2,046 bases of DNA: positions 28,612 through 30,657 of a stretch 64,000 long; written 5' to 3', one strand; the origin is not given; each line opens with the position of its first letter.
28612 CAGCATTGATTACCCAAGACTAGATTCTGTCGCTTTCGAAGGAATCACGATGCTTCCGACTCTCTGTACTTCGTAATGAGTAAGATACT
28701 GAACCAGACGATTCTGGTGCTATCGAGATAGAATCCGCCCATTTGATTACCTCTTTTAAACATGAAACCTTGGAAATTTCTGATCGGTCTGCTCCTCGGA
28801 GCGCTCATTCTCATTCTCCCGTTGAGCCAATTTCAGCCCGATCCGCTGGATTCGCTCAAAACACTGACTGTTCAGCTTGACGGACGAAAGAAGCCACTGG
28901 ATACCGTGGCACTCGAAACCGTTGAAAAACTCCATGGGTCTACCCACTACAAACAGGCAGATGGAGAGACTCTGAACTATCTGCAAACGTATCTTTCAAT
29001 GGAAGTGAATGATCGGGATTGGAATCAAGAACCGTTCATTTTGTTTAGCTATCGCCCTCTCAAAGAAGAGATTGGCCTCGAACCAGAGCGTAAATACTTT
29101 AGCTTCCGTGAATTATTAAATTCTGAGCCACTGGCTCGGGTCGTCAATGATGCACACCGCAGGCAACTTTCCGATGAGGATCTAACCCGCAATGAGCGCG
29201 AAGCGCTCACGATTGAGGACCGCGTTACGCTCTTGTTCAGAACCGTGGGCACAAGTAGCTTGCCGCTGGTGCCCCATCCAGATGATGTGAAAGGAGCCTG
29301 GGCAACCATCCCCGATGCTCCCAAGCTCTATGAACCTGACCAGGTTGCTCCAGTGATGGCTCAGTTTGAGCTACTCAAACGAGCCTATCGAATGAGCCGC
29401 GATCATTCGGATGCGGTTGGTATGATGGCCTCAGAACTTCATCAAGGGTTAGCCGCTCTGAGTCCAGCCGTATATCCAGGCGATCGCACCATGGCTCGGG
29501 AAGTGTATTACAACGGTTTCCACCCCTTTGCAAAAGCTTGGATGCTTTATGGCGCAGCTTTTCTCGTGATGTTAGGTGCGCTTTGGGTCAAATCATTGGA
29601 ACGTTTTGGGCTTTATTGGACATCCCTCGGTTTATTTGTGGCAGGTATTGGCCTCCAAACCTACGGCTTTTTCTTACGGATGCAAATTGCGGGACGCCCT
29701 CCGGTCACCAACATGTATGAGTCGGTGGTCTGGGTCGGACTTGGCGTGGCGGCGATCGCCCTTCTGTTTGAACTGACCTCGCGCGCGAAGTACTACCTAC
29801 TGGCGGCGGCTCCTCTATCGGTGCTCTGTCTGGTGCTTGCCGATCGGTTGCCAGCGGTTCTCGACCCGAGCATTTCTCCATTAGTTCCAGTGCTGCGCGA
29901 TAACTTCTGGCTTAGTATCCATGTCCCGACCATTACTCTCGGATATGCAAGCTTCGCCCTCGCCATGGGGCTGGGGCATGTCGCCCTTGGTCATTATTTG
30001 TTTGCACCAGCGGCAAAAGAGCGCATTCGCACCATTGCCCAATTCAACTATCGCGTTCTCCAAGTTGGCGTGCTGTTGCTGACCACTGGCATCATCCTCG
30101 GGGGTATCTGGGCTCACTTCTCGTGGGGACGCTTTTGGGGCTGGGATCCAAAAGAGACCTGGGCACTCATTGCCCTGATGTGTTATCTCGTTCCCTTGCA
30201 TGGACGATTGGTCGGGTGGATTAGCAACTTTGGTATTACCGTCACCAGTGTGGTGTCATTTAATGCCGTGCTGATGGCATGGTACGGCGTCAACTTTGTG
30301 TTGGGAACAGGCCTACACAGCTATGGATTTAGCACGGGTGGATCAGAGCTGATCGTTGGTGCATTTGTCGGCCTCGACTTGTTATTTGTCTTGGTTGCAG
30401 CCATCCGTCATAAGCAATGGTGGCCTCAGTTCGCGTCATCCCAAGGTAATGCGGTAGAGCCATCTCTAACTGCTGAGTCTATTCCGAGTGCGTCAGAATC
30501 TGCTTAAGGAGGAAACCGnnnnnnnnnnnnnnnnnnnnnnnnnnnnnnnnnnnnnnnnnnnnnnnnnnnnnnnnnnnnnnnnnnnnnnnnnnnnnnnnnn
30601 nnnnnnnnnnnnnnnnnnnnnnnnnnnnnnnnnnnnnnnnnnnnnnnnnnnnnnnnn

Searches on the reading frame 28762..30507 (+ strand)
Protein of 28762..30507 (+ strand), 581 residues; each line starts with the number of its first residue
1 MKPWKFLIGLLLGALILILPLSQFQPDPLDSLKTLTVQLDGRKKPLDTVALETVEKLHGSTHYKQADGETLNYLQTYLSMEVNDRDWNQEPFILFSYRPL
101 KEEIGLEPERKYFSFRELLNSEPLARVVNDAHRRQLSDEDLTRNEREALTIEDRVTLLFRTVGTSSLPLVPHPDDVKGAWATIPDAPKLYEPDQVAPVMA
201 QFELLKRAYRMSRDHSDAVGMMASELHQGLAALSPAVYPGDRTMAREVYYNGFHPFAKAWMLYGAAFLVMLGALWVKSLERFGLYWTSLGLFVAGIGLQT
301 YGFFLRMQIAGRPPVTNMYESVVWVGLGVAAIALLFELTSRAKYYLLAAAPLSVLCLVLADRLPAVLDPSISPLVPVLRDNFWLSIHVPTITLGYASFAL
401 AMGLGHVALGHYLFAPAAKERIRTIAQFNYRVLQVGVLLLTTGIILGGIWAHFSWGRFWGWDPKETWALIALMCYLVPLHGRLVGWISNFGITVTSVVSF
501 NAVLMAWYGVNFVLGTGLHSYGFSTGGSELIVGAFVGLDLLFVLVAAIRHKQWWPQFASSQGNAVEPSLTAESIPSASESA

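Call 4: search_protein_families(library=pfam, proteins=[window:28762-30507:+])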
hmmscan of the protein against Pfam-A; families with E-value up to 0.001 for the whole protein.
window:28762-30507:+ (581 aa): 1 family
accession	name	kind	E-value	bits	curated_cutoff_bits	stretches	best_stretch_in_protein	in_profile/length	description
PF01578.25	Cytochrom_C_asm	-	1.6e-29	103.5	29.9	1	316-514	2-208/212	Cytochrome C assembly protein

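Call 5: search_protein_families(library=ncbifam, proteins=[window:28762-30507:+])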
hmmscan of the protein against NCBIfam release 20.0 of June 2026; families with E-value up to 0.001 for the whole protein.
window:28762-30507:+ (581 aa): 2 families
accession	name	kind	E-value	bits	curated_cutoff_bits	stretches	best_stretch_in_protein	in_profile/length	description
TIGR03144.1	cytochr_II_ccsB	equivalog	6.7e-45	153.8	187.6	1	293-522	3-252/252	c-type cytochrome biogenesis protein CcsB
TIGR01191.1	ccmC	subfamily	0.00015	21.8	186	1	428-479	48-99/184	heme ABC transporter permease CcmC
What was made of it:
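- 28762..30507 (+): The truly divergent paralogue: a long-form CcsA-like protein, 581 aa, with a ~290-aa N-terminal extension. TIGR03144 153.8 bits, below the cutoff of 187.6 (call 5).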

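Call 18: find_homologous_proteins(query=window:28762-30507:+)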
Query window:28762-30507:+ (581 aa): 7954 proteins with E <= 0.001 among 8000 candidates; the best 120 are listed.
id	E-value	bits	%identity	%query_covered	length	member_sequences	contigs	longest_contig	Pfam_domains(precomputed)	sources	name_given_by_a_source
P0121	0.0e+0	1169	88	98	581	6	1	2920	PF01578.26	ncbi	ncbi:MAG: cytochrome c biogenesis protein CcsA [Cyanobacteria bacterium J06633_2]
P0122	0.0e+0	1136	85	97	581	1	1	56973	PF01578.26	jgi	jgi:cytochrome c-type biogenesis protein CcsB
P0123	0.0e+0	1123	99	85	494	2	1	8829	PF01578.26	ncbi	ncbi:MAG: cytochrome c biogenesis protein CcsA, partial [Cyanobacteria bacterium P01_A01_bin.37]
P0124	0.0e+0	1118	83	99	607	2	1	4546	PF01578.26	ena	-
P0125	0.0e+0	1112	82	100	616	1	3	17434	PF01578.26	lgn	-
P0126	0.0e+0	1031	77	100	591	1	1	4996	PF01578.26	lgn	-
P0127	7.4e-269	912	69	99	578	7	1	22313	PF01578.26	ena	-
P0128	1.5e-265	901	70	95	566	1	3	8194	PF01578.26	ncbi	ncbi:MAG: cytochrome c biogenesis protein CcsA [Cyanobacteria bacterium J06626_18]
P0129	5.1e-265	899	70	96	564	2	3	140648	PF01578.26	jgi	jgi:cytochrome c-type biogenesis protein CcsB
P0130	2.4e-264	897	69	95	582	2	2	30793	PF01578.26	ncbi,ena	-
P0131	1.8e-262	890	69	99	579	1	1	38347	PF01578.26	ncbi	ncbi:MAG: cytochrome c biogenesis protein [Xenococcaceae cyanobacterium]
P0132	5.6e-262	889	71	92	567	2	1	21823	PF01578.26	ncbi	ncbi:MAG: cytochrome c biogenesis protein CcsA [Cyanobacteria bacterium J06639_14]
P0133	8.1e-262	888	70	94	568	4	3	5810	PF01578.26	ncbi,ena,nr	ncbi:MAG: cytochrome c biogenesis protein CcsA [Cyanobacteria bacterium]|nr:cytochrome c biogenesis 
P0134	1.8e-261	887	68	94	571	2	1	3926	PF01578.26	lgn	-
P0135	2.1e-261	887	69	95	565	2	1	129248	PF01578.26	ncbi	ncbi:MAG: cytochrome c biogenesis protein [Almyronema sp.]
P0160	4.1e-256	869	69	92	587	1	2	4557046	PF01578.26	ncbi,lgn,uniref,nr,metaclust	ncbi:cytochrome c assembly protein [Thalassoporum mexicanum PCC 7367]|uniref:cytochrome c biogenesis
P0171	1.0e-253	862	67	94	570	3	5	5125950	PF01578.26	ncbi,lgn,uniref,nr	ncbi:cytochrome c assembly protein [[Leptolyngbya] sp. PCC 7376]|uniref:cytochrome c biogenesis prot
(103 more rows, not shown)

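Call 20: find_encoding_contigs(protein=P0122, flank=10000, max_places=1)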
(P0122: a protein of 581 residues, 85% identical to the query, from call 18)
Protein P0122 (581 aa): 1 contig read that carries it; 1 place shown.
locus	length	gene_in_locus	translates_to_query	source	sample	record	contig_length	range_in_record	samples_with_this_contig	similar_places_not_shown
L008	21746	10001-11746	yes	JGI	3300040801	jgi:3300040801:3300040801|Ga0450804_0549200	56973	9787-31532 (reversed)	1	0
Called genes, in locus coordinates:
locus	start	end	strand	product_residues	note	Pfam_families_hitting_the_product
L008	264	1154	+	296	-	PF05175:MTS, PF06325:PrmA (weak), PF01170:UPF0020 (weak), PF08241:Methyltransf_11 (faint), PF09445:Methyltransf_15 (weak), PF13649:Methyltransf_25, PF13847:Methyltransf_31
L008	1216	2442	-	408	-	PF00089:Trypsin, PF13365:Trypsin_2, PF00595:PDZ, PF13180:PDZ_2, PF17820:PDZ_6 (weak)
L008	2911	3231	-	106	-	-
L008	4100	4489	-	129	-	PF00542:Ribosomal_L12 (faint)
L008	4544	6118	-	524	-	PF01590:GAF, PF02518:HATPase_c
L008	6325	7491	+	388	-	PF00155:Aminotran_1_2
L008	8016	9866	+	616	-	PF05140:ResB (weak)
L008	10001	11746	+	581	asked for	PF01578:Cytochrom_C_asm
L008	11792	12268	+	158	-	PF00355:Rieske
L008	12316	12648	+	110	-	-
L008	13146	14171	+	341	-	PF00042:Globin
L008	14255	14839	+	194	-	PF14537:Cytochrom_c3_2 (weak), PF22113:Mtrc-MtrF_II-IV_dom (faint)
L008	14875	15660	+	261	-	PF14522:Cytochrome_C7 (faint), PF14537:Cytochrom_c3_2 (weak), PF22113:Mtrc-MtrF_II-IV_dom (faint)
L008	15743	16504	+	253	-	PF11845:Tll0287-like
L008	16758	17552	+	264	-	-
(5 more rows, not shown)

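Call 21: find_encoding_contigs(protein=P0160, flank=10000, max_places=1)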
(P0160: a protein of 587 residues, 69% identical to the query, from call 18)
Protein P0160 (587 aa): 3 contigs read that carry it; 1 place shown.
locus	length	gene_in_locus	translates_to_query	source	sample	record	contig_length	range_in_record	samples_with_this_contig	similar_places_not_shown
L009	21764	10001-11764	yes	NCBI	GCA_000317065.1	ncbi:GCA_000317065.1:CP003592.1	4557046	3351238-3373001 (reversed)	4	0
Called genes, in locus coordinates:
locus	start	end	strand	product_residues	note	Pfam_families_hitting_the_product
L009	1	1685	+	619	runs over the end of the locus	PF06480:FtsH_ext (weak), PF06068:TIP49 (faint), PF00004:AAA, PF07728:AAA_5 (weak), PF17862:AAA_lid_3, PF01434:Peptidase_M41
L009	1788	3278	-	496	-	PF07669:Eco57I (faint)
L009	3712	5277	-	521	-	PF00933:Glyco_hydro_3, PF18034:Bac_GH3_C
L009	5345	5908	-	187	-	PF10646:Germane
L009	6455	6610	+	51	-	-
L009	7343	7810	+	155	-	-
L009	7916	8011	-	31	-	-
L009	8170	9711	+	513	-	PF05140:ResB (weak)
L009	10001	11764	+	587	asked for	PF01578:Cytochrom_C_asm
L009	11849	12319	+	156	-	PF00355:Rieske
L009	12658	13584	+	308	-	-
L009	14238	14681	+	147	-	PF00042:Globin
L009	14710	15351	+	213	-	-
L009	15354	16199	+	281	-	PF14522:Cytochrome_C7 (faint), PF14537:Cytochrom_c3_2 (faint), PF22113:Mtrc-MtrF_II-IV_dom (faint), PF09699:Paired_CXXCH_1 (faint)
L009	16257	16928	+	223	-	PF11845:Tll0287-like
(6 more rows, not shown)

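Call 22: find_encoding_contigs(protein=P0171, flank=10000, max_places=1)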
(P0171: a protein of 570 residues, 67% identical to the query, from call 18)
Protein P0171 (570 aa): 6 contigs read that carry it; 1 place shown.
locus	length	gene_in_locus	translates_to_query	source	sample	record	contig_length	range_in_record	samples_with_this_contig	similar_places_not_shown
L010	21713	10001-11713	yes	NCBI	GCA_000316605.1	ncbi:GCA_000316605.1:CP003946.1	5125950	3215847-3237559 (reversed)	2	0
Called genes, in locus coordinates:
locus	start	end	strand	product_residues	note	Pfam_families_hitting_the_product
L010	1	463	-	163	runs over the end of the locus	-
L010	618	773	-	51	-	-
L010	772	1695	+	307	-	-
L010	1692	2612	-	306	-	PF04187:Cofac_haem_bdg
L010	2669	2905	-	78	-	-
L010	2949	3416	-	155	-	PF08534:Redoxin (weak), PF00578:AhpC-TSA, PF00085:Thioredoxin, PF13899:Thioredoxin_7, PF13098:Thioredoxin_2, PF13905:Thioredoxin_8 (faint)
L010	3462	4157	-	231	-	-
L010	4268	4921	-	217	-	PF11845:Tll0287-like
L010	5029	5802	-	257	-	PF14522:Cytochrome_C7 (faint), PF22113:Mtrc-MtrF_II-IV_dom (weak), PF14537:Cytochrom_c3_2 (weak)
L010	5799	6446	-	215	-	PF14537:Cytochrom_c3_2 (weak)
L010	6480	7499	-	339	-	PF00042:Globin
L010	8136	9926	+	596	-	PF05140:ResB (weak)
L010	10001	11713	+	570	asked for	PF01578:Cytochrom_C_asm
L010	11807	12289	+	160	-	PF00355:Rieske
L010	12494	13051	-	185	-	PF00254:FKBP_C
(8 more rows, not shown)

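Call 26: find_related_loci(query=A1, collection=genome_contigs, flank=10000)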
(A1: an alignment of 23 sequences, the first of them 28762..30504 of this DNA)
Query A1 (581 aa) in genome_contigs; peptide patterns used: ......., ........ (x = any residue, [..] = any of these).
600 stretches matched a pattern (row limit reached: there are more); 599 encode a relative of the query (tblastn E <= 1e-3); the best 80 are kept; 80 distinct loci.
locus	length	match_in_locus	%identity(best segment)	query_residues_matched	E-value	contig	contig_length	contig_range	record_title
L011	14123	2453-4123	69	22-572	0e+0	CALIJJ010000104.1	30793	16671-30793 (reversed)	MAG: uncultured Pseudanabaenaceae cyanobacterium isolate R4_Bin_Bin_170_1 genome assembly, contig: c_000001325849, whole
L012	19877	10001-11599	71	19-553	0e+0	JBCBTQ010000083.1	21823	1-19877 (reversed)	MAG: Cyanobacteria bacterium J06639_14 NODE_83_length_21823_cov_20.485515, whole genome shotgun sequence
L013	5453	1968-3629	68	1-553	0e+0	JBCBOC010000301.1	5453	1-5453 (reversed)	MAG: Cyanobacteria bacterium J06632_22 k141_669115_length_5453_cov_13.0000, whole genome shotgun sequence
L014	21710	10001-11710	65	1-580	0e+0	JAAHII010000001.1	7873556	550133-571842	MAG: Leptolyngbya sp. SIOISBB ISBB_NODE_1, whole genome shotgun sequence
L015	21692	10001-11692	66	1-566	0e+0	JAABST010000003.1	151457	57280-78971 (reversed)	MAG: Geitlerinema sp. S16 isolate S16.Bin025 Scaffold_3, whole genome shotgun sequence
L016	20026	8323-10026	65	1-575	0e+0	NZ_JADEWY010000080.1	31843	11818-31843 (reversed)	Coleofasciculus sp. LEGE 07092 NODE_183_length_31843_cov_13.4912, whole genome shotgun sequence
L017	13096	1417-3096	62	5-580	0e+0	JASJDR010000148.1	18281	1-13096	MAG: Xenococcus sp. MO_188.B8 MO_188.c_2638, whole genome shotgun sequence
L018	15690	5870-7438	62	17-543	0e+0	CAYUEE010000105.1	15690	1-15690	MAG TPA_asm: uncultured bacterium isolate SRP128890_co1_264 genome assembly, contig: NODE_5790_length_15690_cov_6.714743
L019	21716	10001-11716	58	1-576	0e+0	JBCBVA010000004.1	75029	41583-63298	MAG: Cyanobacteria bacterium J06642_12 NODE_4_length_75029_cov_9.849103, whole genome shotgun sequence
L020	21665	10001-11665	56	1-553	0e+0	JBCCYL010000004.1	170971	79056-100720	MAG: Cyanobacteria bacterium P01_F01_bin.150 k141_1576235_length_170971_cov_45.1908, whole genome shotgun sequence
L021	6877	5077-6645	46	35-568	2e-142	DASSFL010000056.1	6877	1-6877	MAG TPA_asm: Candidatus Udaeobacter sp. isolate SMAG_U1005 k141_1648350, whole genome shotgun sequence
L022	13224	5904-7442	46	35-552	1e-141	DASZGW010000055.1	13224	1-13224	MAG TPA_asm: Candidatus Udaeobacter sp. isolate SMAG_U6559 k141_128111, whole genome shotgun sequence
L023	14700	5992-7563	46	26-552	3e-141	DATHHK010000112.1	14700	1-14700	MAG TPA_asm: Candidatus Udaeobacter sp. isolate SMAG_U12498 k141_357164, whole genome shotgun sequence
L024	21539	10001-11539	46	35-552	1e-139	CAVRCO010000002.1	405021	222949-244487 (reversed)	MAG: uncultured Verrucomicrobiae bacterium isolate MFD03346.bin.2.17 genome assembly, contig: contig_13486, whole genome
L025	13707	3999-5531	46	35-550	2e-139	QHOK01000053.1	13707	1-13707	MAG: Verrucomicrobia bacterium isolate AV54 14_0903_16_30cm_scaffold_3221_curated, whole genome shotgun sequence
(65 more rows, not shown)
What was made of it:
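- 28762..30507 (+): It has more than 120 cyanobacterial homologues (call 18) and full-length relatives in Verrucomicrobiota, Bdellovibrionota and Planctomycetota (call 26).
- Tried and rejected: The rest were Verrucomicrobiota, Bdellovibrionota and Planctomycetota (call 26).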
